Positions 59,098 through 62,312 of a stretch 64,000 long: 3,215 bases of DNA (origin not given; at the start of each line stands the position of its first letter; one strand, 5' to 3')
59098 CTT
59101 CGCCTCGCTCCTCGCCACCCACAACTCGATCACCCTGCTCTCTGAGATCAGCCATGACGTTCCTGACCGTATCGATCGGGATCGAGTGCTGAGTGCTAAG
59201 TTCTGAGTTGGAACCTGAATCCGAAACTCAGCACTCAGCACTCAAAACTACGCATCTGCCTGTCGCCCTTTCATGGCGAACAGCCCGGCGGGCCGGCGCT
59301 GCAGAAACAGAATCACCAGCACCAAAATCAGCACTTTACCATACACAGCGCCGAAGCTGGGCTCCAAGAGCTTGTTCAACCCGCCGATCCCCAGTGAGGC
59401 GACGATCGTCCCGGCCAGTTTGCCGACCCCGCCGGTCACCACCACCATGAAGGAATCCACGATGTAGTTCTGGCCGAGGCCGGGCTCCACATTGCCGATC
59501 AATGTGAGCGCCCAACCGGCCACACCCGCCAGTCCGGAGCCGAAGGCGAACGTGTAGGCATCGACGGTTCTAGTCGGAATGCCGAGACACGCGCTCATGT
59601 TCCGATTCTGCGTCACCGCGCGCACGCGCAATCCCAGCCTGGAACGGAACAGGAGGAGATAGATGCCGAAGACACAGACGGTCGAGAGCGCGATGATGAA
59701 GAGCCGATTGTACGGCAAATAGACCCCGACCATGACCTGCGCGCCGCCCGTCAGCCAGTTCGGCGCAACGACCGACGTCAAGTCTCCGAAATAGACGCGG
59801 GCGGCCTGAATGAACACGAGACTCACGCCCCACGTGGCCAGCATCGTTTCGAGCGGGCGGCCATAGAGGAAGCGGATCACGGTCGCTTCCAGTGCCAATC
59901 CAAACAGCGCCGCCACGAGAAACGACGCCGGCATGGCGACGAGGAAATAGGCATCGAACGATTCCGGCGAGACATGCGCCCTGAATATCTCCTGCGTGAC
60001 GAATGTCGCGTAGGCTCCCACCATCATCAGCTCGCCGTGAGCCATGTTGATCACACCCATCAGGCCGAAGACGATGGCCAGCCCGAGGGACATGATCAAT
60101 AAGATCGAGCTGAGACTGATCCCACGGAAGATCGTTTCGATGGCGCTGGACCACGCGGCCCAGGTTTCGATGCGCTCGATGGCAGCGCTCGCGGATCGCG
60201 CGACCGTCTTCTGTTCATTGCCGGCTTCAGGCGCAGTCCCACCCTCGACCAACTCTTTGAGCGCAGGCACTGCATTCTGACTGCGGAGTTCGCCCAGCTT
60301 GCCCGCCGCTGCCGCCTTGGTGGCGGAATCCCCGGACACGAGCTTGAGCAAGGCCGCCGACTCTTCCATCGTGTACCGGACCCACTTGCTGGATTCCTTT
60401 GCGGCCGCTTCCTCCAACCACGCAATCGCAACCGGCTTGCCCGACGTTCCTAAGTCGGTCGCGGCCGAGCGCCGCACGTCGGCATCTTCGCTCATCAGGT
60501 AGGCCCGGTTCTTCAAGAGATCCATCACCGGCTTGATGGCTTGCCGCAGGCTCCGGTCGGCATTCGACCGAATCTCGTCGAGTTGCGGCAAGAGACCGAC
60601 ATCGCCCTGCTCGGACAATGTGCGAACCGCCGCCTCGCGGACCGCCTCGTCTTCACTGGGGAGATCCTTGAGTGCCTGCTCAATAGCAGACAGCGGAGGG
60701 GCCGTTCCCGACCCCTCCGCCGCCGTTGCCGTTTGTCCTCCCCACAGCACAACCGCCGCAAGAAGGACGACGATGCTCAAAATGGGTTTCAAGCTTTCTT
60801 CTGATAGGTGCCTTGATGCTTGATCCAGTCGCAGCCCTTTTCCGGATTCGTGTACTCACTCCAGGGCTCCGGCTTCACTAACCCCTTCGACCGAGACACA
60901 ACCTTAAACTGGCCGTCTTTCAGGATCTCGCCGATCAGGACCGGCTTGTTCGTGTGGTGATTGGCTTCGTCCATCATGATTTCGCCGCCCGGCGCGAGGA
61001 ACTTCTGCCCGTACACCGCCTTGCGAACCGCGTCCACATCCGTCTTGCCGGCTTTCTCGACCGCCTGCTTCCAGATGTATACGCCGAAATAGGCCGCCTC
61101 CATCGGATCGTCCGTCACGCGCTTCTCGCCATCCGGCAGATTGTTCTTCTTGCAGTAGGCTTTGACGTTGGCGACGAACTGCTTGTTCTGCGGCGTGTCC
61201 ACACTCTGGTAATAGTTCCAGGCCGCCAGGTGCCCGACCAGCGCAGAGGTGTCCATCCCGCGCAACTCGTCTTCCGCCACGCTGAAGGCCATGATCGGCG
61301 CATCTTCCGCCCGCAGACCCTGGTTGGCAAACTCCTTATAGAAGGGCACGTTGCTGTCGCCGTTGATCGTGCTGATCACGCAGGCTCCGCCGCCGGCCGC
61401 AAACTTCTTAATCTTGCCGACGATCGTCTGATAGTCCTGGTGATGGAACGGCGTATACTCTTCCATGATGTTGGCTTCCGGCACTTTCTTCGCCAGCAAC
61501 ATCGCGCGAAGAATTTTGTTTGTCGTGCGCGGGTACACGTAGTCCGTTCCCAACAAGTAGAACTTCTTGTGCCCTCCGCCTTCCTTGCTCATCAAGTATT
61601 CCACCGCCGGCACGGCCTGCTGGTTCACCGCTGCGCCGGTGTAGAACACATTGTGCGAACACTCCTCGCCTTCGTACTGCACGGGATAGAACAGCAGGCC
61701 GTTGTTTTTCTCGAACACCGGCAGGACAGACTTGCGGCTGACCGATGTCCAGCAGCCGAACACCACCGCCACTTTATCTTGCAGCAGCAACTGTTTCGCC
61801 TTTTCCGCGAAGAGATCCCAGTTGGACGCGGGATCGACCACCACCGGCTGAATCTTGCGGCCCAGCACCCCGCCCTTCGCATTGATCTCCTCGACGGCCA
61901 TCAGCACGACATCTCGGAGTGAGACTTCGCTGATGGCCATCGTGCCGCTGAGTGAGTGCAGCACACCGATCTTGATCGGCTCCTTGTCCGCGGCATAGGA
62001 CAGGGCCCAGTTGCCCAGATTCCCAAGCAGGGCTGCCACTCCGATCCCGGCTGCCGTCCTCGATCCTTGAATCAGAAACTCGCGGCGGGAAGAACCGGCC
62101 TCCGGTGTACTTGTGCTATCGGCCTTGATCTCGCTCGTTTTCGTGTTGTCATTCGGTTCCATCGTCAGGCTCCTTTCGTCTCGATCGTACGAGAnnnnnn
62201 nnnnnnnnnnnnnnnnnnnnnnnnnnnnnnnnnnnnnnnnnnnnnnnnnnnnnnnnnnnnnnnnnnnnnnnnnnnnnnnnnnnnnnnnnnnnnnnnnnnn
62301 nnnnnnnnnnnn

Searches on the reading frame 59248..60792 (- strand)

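Call 11: search_protein_families(library=ncbifam, proteins=[window:59248-60792:-])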
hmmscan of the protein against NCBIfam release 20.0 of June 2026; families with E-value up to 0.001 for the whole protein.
window:59248-60792:- (514 aa): 5 families
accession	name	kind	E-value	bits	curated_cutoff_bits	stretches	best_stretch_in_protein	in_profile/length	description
TIGR03409.1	urea_trans_UrtB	equivalog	7.6e-119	396.7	250.3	1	219-510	2-291/291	urea ABC transporter permease subunit UrtB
TIGR03622.1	urea_t_UrtB_arc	equivalog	5.9e-46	157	374.25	1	230-505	13-277/284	urea ABC transporter, permease protein UrtB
NF008011.0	PRK10740.1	equivalog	8.4e-20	71.6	379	1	219-505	10-300/308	high-affinity branched-chain amino acid ABC transporter permease LivH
NF058502.1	phyc_lyase_CpcE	equivalog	1.1e-05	25.1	330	0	155-214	86-146/260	C-phycocyanin alpha-cysteine-84 phycocyanobilin lyase subunit CpcE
NF045915.1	PhycobilmeDegNblB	equivalog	0.00014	21.4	300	0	42-88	137-183/214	phycobilisome degradation protein NblB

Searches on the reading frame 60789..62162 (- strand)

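Call 82: search_protein_families(library=pfam, proteins=[window:60789-62162:-], max_evalue=0.01)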
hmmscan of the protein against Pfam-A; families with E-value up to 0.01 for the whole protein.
window:60789-62162:- (457 aa): 3 families
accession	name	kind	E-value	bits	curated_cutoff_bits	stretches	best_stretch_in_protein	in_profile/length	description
PF13433.12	Peripla_BP_5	-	1.9e-163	544.2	27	1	63-438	1-361/363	Periplasmic binding protein domain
PF13458.12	Peripla_BP_6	-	2e-77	261.6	31.7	1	62-418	1-343/343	Periplasmic binding protein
PF01094.35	ANF_receptor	-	0.00053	19.6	25.4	1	85-146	5-66/353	Receptor family ligand binding region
